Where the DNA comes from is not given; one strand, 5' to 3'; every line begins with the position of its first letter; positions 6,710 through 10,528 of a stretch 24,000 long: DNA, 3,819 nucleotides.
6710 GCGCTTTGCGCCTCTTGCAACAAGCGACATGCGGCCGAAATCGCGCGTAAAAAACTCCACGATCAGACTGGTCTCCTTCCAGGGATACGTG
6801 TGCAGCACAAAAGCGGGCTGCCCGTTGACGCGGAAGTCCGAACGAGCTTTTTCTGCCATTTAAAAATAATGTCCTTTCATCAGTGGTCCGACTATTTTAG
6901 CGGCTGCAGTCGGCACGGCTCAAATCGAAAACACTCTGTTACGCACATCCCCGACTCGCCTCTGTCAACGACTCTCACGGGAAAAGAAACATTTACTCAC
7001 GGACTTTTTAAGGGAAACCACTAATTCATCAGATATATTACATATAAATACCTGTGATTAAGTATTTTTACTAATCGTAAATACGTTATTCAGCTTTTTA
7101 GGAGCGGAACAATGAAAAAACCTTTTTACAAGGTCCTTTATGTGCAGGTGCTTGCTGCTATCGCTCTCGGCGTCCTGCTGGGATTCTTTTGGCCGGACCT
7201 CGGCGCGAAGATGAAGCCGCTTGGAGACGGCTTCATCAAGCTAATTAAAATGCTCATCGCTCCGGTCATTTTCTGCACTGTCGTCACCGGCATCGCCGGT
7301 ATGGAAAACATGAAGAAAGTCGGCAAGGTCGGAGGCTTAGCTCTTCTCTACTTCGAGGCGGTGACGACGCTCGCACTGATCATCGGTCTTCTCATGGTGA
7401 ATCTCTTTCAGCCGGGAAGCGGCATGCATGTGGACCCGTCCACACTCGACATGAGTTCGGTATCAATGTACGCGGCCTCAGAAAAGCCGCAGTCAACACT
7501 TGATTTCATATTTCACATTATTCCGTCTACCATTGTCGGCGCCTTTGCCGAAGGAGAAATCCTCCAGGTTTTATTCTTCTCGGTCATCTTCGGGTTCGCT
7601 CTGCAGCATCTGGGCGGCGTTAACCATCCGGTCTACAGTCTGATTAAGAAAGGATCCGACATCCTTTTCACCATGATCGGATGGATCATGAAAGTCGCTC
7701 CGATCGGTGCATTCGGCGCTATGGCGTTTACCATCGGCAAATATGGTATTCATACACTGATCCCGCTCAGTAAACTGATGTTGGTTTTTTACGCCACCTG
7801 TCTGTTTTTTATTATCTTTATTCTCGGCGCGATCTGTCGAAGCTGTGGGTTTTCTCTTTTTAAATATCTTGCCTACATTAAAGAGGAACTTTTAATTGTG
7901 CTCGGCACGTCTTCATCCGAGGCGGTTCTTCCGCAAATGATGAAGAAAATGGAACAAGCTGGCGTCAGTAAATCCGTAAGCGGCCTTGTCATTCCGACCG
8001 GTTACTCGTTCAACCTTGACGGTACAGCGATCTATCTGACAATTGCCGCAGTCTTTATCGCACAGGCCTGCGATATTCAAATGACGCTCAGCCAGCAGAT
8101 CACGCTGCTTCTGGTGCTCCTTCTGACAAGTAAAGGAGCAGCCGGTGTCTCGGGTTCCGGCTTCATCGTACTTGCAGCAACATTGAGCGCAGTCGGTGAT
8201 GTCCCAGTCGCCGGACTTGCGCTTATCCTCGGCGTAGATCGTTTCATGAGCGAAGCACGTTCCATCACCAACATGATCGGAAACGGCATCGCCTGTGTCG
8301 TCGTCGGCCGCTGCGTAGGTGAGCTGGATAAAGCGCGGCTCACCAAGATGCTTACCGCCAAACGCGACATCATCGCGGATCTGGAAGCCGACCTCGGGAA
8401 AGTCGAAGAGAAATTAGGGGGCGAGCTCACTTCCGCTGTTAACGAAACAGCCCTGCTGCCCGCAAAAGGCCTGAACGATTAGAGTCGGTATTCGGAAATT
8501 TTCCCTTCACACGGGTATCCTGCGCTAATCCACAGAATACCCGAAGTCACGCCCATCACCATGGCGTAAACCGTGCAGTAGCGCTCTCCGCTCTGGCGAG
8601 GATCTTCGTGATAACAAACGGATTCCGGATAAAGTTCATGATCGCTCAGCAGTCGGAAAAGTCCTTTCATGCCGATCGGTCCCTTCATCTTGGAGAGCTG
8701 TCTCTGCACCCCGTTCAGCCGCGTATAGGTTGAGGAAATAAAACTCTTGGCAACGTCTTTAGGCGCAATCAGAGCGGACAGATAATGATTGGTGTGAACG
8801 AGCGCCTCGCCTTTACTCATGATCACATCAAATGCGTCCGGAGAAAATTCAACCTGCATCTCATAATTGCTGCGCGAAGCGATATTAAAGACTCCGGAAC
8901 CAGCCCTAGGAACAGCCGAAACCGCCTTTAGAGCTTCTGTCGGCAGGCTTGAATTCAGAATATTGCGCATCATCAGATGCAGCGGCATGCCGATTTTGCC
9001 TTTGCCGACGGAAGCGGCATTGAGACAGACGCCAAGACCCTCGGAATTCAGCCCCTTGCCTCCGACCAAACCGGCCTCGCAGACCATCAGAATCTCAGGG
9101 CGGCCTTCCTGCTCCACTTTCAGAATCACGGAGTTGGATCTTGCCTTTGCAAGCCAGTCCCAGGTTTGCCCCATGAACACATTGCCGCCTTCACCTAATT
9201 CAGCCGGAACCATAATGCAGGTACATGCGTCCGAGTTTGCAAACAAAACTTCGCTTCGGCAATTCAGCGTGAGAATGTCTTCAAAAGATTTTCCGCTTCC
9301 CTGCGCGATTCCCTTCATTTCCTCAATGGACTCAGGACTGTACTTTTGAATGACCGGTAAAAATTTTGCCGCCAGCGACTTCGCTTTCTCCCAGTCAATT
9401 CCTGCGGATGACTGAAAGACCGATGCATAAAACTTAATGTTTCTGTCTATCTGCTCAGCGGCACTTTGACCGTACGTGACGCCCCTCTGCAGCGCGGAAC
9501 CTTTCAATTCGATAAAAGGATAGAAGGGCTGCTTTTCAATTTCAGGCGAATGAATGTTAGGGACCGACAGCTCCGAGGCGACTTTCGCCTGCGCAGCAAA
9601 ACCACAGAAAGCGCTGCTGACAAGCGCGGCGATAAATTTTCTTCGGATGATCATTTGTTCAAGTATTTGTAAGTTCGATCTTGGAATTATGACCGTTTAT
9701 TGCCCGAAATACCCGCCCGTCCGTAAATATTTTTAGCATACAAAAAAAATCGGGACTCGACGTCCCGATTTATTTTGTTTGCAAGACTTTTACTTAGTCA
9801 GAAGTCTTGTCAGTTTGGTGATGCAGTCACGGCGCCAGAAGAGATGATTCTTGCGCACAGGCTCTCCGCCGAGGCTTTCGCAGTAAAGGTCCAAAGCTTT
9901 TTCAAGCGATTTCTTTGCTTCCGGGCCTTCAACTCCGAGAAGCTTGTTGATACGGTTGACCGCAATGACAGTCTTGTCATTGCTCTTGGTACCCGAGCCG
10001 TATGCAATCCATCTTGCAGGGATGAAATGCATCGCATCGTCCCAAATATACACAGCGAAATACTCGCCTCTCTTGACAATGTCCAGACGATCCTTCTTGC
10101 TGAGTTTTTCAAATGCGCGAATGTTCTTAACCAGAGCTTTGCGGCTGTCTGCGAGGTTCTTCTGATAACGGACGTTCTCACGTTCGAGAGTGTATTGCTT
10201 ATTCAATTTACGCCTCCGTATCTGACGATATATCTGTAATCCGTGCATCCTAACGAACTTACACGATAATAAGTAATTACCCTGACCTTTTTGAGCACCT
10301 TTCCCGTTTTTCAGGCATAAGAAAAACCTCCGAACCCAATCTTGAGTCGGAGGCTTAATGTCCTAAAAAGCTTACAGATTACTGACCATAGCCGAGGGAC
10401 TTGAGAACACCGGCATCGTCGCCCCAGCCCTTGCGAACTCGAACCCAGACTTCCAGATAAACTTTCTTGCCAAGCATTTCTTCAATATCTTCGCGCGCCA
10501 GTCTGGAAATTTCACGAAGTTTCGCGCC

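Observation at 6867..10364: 3.48-kb cargo segment inserted between era and recO, bounded by an exact 9-bp direct repeat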

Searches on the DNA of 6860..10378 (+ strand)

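Call 60: search_dna_similar(query=window:6860-10378:+, collection=phages, mode=distant, max_rows=8)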
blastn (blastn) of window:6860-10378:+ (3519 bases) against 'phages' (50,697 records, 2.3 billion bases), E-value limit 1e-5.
Records with a match: 6; places in all: 8; records where one place covers at least 80% of the query: 0.
Best place of each record, by identity: 60-80% 6.
By first word of the organism name: Salmonella 3; Acinetobacter 2; Escherichia 1.
By host as written in the record: Homo sapiens 2; - 2; Escherichia coli O157:H7 ATCC 43895 1; Salmonella enterica subsp. enterica serovar Kentucky 1.
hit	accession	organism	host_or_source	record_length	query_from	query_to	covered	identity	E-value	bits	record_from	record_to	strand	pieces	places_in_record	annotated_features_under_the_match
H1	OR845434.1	Escherichia phage ECO95 1-6-1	Escherichia coli O157:H7 ATCC 43895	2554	277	1428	33%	64.8%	4e-57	231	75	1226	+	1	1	record has no annotation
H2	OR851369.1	Salmonella phage S.Kent 1-2-1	Salmonella enterica subsp. enterica ...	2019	277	1428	33%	64.8%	4e-57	231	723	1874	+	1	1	record has no annotation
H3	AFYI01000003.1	Salmonella enterica subsp. enterica serovar Infantis str. ...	Homo sapiens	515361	334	1428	31%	65.1%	3e-59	238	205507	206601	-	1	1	aerobic C4-dicarboxylate transport protein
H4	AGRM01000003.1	Salmonella enterica subsp. houtenae str. ATCC BAA-1581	Homo sapiens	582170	343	1428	31%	64.2%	3e-46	195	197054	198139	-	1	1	aerobic C4-dicarboxylate transport protein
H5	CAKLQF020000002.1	Acinetobacter phage MD-2021a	not known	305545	825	1412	17%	65.4%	2e-23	119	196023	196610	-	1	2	dctA_2: C4-dicarboxylate transport protein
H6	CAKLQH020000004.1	Acinetobacter phage MD-2021a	not known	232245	825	1412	17%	65.4%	2e-23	119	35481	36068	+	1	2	dctA_1: C4-dicarboxylate transport protein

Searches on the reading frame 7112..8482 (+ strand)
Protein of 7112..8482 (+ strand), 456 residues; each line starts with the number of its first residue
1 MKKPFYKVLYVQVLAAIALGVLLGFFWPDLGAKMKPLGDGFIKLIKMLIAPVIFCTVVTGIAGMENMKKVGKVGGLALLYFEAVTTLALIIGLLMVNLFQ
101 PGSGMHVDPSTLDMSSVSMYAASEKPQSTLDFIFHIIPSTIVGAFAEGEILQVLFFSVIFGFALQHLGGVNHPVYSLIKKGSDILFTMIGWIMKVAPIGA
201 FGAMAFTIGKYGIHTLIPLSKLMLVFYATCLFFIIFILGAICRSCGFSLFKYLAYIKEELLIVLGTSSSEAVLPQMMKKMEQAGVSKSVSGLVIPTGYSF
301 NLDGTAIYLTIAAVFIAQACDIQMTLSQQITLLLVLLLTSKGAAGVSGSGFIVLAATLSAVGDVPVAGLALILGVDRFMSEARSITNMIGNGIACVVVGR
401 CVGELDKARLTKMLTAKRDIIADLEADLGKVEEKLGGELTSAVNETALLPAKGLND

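Call 4: search_protein_families(library=pfam, proteins=[window:7112-8482:+])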
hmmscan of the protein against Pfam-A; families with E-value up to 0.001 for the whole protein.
window:7112-8482:+ (456 aa): 1 family
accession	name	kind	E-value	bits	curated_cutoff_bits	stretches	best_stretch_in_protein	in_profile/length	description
PF00375.23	SDF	-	6e-119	398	27.9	1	9-400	1-386/387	Sodium:dicarboxylate symporter family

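Call 49: search_protein_families(library=ncbifam, proteins=[window:7112-8482:+], max_evalue=0.01)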
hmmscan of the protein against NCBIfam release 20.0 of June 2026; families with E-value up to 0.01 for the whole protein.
window:7112-8482:+ (456 aa): 4 families
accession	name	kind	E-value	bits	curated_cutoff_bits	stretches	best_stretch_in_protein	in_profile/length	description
NF002461.0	PRK01663.1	subfamily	1.8e-201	669.8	513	1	1-418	1-418/428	C4-dicarboxylate transporter DctA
NF009587.0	PRK13027.1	subfamily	3.6e-175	583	570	1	2-423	2-424/442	C4-dicarboxylate transporter DctA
NF008440.0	PRK11283.1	equivalog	1.1e-106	357.2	638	1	10-410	9-420/437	glutamate/aspartate:proton symporter GltP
NF010151.0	PRK13628.1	equivalog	1.1e-26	93.8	308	1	9-361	16-359/407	serine/threonine transporter SstT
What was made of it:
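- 7112..8482 (+): dctA (C4-dicarboxylate transporter, 456 aa). It converges on the C45 gene with a 4-nt overlap. PF00375, 398 bits; NF002461, 670 bits against a cut-off of 513 (calls 4, 49).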
